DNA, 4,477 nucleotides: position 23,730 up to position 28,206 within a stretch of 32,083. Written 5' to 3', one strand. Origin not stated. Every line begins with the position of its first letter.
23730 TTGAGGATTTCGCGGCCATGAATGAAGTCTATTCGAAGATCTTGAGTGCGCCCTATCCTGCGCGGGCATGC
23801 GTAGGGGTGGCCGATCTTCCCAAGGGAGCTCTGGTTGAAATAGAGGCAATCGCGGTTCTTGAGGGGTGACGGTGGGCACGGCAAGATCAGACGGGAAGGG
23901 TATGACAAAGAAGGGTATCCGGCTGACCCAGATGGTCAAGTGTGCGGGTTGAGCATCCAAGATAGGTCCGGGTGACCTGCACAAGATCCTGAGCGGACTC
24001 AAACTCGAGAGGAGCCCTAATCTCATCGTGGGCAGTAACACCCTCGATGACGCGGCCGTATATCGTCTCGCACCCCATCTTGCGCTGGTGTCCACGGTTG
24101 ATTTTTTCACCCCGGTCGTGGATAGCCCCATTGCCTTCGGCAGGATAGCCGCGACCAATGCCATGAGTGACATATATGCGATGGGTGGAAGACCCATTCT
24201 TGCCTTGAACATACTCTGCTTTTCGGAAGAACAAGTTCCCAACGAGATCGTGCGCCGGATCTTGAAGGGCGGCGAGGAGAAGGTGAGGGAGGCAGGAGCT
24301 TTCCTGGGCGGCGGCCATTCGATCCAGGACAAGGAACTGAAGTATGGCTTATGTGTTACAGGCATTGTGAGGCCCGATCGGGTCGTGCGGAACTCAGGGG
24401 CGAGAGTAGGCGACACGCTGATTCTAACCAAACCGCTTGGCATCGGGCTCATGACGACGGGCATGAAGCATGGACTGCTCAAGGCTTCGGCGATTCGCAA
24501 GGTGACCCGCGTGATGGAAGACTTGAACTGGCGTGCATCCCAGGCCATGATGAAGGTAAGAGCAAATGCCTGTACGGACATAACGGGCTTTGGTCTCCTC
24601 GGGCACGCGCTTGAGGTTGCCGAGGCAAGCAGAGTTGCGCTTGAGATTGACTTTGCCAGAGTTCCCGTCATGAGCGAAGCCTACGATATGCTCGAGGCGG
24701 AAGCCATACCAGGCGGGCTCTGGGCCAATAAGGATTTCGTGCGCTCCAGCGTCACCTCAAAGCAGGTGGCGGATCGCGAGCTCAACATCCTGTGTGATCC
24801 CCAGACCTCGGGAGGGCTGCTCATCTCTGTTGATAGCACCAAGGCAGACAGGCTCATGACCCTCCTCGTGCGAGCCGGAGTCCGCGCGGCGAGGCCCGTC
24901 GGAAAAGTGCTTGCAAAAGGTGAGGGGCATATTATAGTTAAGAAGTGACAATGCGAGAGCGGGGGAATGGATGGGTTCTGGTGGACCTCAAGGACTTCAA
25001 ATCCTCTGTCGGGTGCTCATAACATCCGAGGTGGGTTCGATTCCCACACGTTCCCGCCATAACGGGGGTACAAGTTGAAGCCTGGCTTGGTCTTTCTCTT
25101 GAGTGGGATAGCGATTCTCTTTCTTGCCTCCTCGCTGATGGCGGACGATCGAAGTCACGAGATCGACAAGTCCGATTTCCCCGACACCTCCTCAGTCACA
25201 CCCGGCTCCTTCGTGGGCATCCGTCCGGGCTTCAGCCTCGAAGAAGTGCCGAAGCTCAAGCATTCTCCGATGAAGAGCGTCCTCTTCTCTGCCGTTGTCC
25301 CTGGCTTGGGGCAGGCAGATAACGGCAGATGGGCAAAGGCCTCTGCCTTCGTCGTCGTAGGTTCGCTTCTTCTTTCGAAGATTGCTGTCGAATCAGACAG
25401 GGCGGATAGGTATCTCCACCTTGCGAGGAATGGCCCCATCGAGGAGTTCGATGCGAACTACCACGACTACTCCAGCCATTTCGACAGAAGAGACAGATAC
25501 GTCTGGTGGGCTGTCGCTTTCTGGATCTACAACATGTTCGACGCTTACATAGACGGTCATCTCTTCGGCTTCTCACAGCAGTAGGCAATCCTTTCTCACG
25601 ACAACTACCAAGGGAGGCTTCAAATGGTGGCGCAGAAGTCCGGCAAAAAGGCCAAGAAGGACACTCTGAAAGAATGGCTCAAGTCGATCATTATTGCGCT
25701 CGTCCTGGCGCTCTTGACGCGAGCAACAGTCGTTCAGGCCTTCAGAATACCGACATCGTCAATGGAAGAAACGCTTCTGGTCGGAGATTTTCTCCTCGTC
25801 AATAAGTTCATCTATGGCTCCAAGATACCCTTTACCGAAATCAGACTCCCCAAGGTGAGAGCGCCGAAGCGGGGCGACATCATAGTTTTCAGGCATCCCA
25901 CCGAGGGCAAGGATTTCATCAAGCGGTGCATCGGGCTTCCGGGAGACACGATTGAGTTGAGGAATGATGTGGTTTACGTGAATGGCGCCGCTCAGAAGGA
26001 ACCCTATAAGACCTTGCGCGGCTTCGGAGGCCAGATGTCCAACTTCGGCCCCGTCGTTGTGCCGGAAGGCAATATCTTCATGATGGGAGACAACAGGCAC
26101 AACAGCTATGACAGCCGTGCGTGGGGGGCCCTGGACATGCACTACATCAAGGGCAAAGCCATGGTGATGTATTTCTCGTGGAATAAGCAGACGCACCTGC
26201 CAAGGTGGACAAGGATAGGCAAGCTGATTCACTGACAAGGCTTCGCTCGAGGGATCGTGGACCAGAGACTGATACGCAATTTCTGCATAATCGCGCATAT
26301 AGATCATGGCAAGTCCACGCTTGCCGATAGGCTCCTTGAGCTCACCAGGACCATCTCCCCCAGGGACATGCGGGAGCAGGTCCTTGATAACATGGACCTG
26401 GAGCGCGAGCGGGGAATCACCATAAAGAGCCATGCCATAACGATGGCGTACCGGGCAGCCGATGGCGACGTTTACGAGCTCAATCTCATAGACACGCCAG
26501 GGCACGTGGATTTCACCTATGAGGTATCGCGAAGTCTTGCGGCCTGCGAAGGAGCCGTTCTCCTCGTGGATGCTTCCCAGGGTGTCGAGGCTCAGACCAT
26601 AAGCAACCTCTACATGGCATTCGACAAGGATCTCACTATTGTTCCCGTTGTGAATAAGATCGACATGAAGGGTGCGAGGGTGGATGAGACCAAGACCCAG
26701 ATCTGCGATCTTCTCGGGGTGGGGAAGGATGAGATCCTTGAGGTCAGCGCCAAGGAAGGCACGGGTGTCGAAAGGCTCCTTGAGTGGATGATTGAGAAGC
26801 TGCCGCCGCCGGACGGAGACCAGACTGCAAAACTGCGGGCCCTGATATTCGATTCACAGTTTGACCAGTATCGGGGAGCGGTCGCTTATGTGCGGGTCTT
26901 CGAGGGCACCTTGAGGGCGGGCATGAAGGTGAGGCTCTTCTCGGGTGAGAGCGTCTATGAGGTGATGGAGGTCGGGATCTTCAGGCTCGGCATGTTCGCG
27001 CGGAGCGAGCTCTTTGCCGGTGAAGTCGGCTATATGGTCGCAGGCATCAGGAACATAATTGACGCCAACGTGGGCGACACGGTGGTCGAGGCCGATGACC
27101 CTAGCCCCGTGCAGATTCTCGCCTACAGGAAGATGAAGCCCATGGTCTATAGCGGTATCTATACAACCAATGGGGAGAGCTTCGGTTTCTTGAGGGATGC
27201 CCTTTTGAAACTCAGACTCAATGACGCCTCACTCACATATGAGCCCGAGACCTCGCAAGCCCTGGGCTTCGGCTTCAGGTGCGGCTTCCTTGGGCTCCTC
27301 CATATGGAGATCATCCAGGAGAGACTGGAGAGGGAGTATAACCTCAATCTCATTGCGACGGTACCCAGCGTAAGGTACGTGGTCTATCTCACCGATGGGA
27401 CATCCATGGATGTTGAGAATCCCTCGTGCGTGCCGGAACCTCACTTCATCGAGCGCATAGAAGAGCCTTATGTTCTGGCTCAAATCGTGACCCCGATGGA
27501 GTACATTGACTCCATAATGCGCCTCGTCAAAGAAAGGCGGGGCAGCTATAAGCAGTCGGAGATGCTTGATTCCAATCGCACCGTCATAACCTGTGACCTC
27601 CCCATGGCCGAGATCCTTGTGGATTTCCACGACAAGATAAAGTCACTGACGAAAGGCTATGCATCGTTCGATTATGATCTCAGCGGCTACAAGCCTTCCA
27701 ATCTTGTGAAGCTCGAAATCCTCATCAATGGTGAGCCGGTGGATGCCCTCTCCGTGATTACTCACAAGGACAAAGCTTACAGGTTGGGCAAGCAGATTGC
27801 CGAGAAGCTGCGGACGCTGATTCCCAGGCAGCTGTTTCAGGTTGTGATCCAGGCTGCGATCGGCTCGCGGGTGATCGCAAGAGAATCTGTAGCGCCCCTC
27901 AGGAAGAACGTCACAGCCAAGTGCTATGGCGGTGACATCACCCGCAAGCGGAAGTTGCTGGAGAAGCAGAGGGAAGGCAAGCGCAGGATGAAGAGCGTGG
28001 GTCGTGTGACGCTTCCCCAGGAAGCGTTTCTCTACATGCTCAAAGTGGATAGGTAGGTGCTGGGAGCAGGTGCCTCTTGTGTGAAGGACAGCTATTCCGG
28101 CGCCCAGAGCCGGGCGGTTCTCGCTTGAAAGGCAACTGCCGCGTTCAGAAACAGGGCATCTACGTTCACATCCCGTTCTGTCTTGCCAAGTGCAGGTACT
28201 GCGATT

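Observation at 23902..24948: selD encodes a selenocysteine (in-frame UGA) selenophosphate synthetase that automated ORF calling truncates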

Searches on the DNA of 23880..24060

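Call 44: search_rna_families(source=window, start=23880, end=24060, threshold=evalue, max_evalue=10)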
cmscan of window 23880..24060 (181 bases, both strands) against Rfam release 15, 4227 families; matches with E-value up to 10: 4.
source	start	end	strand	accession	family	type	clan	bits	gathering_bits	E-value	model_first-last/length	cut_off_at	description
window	23892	24031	+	RF01969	RMST_8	Gene; lncRNA;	-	16.2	80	0.53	1-143/143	no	Rhabdomyosarcoma 2 associated transcript conserved region 8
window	23916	23928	+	RF01310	sR7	Gene; snRNA; snoRNA; CD-box;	-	11.5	37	1.7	45-57/57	no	Small nucleolar RNA sR7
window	23968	24027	+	RF01127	sR42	Gene; snRNA; snoRNA; CD-box;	-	10.4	38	2.4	1-63/63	no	Small nucleolar RNA sR42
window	23899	24002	+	RF02267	Vax2os1_2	Gene; lncRNA;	-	5.4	55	0.79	347-466/466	no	Vax2os1 conserved region 2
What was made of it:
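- No curated Rfam family covers this element (call 44).
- Tried and rejected: An Rfam scan of 23880-24060 at E <= 10 gave only chance hits to unrelated families and no SECIS family (call 44).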

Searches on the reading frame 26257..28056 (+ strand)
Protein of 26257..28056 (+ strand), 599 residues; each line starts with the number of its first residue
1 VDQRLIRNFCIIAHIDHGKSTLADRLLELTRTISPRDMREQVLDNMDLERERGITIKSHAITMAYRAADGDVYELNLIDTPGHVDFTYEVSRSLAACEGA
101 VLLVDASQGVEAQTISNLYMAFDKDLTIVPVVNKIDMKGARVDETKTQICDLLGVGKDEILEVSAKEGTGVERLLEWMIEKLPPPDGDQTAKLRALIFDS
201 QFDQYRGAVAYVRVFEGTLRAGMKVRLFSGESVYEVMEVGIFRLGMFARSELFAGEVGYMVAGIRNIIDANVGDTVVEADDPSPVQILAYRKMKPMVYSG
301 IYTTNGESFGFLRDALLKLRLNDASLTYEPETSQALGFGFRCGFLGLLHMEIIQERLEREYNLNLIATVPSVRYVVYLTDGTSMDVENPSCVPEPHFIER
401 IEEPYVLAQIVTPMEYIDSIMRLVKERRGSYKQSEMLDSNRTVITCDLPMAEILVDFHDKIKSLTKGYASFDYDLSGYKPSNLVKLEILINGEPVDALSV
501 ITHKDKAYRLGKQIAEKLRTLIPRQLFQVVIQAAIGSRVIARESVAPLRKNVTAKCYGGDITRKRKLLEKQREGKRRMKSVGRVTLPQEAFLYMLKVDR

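Call 30: find_homologous_proteins(query=window:26257-28056:+)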
Query window:26257-28056:+ (599 aa): 8000 proteins with E <= 0.001 among 8000 candidates; the best 120 are listed.
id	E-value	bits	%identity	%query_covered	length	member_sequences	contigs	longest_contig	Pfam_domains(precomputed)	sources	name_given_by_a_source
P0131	0.0e+0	1331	100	100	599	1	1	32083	PF00679.31,PF06421.18,PF00009.34,PF03144.32,PF22042.3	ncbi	-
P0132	0.0e+0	1313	99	100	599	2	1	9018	PF00679.31,PF06421.18,PF00009.34,PF03144.32,PF22042.3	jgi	jgi:GTP-binding protein LepA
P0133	0.0e+0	1170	85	100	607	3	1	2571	PF00679.31,PF06421.18,PF00009.34,PF03144.32,PF00071.29,PF22042.3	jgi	-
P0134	0.0e+0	1164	86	100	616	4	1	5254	PF00679.31,PF06421.18,PF00009.34,PF03144.32,PF22042.3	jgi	jgi:GTP-binding protein LepA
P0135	0.0e+0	1154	86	100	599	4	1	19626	PF00679.31,PF06421.18,PF00009.34,PF03144.32,PF22042.3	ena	-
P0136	0.0e+0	1154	85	100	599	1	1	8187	PF00679.31,PF06421.18,PF00009.34,PF03144.32,PF22042.3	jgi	jgi:GTP-binding protein LepA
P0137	0.0e+0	1153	85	100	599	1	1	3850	PF00679.31,PF06421.18,PF00009.34,PF03144.32,PF22042.3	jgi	jgi:GTP-binding protein LepA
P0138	0.0e+0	1143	85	100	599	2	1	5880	PF00679.31,PF06421.18,PF00009.34,PF03144.32,PF22042.3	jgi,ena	-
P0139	0.0e+0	1135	84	100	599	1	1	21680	PF00679.31,PF06421.18,PF00009.34,PF03144.32,PF00071.29,PF22042.3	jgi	jgi:GTP-binding protein LepA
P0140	0.0e+0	1132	84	100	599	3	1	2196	PF00679.31,PF06421.18,PF00009.34,PF03144.32,PF00071.29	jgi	-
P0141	0.0e+0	1129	82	100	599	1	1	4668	PF00679.31,PF06421.18,PF00009.34,PF03144.32,PF00071.29,PF22042.3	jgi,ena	-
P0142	0.0e+0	1114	82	100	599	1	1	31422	PF00679.31,PF06421.18,PF00009.34,PF03144.32,PF00071.29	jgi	jgi:GTP-binding protein LepA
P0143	0.0e+0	1108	83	100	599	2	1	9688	PF00679.31,PF06421.18,PF00009.34,PF03144.32,PF22042.3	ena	-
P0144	0.0e+0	1099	81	100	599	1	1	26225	PF00679.31,PF06421.18,PF00009.34,PF03144.32,PF00071.29,PF22042.3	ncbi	ncbi:MAG: translation elongation factor 4 [bacterium]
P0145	0.0e+0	1087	81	100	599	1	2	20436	PF00679.31,PF06421.18,PF00009.34,PF03144.32,PF00071.29,PF22042.3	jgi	jgi:GTP-binding protein LepA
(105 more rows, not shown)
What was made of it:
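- Some uncultured lineages do reassign UGA, and this contig comes from an unnamed MAG clade (call 30).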
